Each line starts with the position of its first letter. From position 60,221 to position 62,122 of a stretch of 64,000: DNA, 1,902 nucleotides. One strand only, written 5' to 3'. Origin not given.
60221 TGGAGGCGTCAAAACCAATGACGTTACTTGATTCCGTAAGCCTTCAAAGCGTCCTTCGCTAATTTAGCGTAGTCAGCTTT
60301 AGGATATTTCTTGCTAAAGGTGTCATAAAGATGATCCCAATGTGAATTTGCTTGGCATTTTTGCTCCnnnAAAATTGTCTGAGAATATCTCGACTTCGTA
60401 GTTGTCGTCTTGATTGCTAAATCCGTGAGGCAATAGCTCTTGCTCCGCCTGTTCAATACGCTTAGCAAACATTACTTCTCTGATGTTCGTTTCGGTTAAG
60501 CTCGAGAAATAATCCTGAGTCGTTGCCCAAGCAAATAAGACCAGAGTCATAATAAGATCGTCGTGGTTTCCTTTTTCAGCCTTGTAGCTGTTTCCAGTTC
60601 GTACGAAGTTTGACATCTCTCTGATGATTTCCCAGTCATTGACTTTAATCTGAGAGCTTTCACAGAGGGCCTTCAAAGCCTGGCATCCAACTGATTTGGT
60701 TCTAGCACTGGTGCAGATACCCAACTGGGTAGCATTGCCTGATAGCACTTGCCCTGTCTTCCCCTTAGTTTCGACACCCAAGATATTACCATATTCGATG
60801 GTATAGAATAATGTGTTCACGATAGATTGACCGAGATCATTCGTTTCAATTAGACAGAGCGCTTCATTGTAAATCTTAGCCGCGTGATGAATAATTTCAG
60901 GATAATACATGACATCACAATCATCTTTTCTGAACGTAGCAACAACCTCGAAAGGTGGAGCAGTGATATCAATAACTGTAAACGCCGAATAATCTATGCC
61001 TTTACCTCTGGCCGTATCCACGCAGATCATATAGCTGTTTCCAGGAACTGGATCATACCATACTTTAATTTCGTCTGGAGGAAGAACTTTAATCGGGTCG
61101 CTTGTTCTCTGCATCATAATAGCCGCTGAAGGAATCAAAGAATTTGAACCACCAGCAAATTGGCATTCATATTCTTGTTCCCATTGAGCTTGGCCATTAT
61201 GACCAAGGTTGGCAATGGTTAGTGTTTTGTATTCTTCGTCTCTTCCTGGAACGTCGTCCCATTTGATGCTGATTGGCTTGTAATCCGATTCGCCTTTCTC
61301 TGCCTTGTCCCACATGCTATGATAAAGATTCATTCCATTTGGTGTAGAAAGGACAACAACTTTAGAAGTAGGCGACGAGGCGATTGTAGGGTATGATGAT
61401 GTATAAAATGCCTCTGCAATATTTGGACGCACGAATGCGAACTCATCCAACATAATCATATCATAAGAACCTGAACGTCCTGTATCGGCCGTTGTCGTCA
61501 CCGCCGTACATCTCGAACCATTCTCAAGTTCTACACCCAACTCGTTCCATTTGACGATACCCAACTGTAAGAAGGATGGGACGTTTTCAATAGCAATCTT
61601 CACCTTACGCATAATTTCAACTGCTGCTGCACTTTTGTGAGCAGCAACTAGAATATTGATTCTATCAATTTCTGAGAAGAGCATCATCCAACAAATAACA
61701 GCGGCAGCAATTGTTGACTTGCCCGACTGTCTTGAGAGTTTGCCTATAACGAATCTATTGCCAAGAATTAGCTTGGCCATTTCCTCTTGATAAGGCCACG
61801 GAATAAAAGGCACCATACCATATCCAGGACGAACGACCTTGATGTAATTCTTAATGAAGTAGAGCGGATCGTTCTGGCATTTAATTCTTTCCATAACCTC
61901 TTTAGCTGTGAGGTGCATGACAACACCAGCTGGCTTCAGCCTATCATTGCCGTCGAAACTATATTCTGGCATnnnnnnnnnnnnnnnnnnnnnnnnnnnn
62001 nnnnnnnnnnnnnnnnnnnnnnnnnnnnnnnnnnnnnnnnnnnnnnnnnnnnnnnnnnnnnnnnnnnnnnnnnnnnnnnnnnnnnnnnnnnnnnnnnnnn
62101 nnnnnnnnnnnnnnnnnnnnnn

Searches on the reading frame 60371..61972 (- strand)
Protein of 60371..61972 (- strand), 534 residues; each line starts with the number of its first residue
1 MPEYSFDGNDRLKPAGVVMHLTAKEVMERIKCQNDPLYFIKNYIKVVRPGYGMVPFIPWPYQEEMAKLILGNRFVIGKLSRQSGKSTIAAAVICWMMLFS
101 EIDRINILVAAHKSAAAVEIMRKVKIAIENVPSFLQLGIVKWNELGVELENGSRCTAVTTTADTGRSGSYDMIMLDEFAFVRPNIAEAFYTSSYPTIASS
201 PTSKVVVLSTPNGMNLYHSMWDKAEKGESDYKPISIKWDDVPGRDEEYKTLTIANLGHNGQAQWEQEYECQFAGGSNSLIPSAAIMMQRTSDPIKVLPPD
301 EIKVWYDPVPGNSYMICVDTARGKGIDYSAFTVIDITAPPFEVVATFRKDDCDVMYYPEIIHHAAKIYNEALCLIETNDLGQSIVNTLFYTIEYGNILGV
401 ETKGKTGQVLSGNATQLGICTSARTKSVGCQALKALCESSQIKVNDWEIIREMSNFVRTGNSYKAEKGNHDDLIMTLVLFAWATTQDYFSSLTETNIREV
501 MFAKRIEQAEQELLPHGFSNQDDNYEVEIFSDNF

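Call 13: search_protein_families(library=phrogs, proteins=[window:60371-61972:-], max_evalue=0.00001)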
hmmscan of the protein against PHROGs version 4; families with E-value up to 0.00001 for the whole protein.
window:60371-61972:- (534 aa): 8 families
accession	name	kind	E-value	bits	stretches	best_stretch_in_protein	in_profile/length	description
phrog_2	-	head and packaging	1.8e-52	180.2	1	51-491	261-596/807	terminase large subunit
phrog_5989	-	head and packaging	2.6e-41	142.9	1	6-270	91-332/347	terminase large subunit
phrog_36964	-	head and packaging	6.2e-41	141.3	2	74-481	423-850/890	terminase large subunit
phrog_38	-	head and packaging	5.2e-17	62.8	1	24-134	266-368/760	terminase large subunit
phrog_9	-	head and packaging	4.4e-12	46.7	1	37-180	189-331/812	terminase large subunit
phrog_24361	-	head and packaging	5e-11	43.7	1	350-480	6-134/162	terminase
phrog_7579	-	head and packaging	6.2e-11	43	1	79-292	24-233/239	terminase large subunit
phrog_38407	-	unknown function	3.3e-06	27.3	1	302-478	170-342/370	-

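Call 23: search_dna_similar(query=window:60371-61972:-, collection=phages, mode=protein, max_rows=15)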
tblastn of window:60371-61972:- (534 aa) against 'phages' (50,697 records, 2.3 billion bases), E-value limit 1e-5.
Records with a match: 2972; places in all: 3044; records where one place covers at least 80% of the query: 2486.
Best place of each record, by identity: <60% 2972.
By first word of the organism name: Escherichia 668; Vibrio 491; Synechococcus 378; Klebsiella 332; Salmonella 202; Shigella 89; Aeromonas 80; Acinetobacter 71; Cyanophage 61; Enterobacter 59; and 67 more.
By host as written in the record: - 752; Escherichia coli 278; Klebsiella pneumoniae 115; Synechococcus 107; Synechococcus sp. 38; Escherichia coli O157:H7 38; Vibrio harveyi BAA-1116 36; Salmonella enterica 29; and 600 more.
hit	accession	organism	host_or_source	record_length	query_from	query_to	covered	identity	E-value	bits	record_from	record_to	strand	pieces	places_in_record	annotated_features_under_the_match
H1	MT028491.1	Ochrobactrum phage vB_OspM_OC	Ochrobactrum sp. POC9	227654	1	494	93%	45.6%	1e-140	454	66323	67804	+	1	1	terminase large subunit | tail protein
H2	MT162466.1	Synechococcus phage S-N03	Synechococcus sp. MW02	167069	5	528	98%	42.5%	1e-135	439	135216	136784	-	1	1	terminase large subunit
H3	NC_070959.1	Synechococcus phage S-N03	Synechococcus sp. MW02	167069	5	528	98%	42.5%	1e-135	439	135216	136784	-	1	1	terminase large subunit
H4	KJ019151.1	Synechococcus phage ACG-2014f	-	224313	1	533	100%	41.7%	1e-141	457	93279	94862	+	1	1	terminase large subunit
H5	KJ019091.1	Synechococcus phage ACG-2014f_Syn7803US26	-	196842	1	533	100%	41.5%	3e-141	456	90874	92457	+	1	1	terminase large subunit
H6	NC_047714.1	Synechococcus phage ACG-2014f_Syn7803US26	-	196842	1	533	100%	41.5%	3e-141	456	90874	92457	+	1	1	terminase large subunit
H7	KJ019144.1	Synechococcus phage ACG-2014f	-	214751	1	533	100%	41.3%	5e-141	455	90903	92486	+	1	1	terminase large subunit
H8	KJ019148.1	Synechococcus phage ACG-2014f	-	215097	1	533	100%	41.3%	5e-141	455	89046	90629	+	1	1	terminase large subunit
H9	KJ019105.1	Synechococcus phage ACG-2014f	-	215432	1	533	100%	41.3%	5e-141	455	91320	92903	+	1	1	terminase large subunit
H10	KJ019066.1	Synechococcus phage ACG-2014f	-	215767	1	533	100%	41.3%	5e-141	455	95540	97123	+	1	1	terminase large subunit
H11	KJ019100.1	Synechococcus phage ACG-2014f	-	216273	1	533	100%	41.3%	5e-141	455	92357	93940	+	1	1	terminase large subunit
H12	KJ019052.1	Synechococcus phage ACG-2014f_Syn7803C7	-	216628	1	533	100%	41.3%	5e-141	455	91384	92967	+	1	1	terminase large subunit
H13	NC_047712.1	Synechococcus phage ACG-2014f_Syn7803C7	-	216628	1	533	100%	41.3%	5e-141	455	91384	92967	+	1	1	terminase large subunit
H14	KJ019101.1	Synechococcus phage ACG-2014f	-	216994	1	533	100%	41.3%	5e-141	455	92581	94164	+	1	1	terminase large subunit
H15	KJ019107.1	Synechococcus phage ACG-2014f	-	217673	1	533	100%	41.3%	5e-141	455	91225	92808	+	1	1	terminase large subunit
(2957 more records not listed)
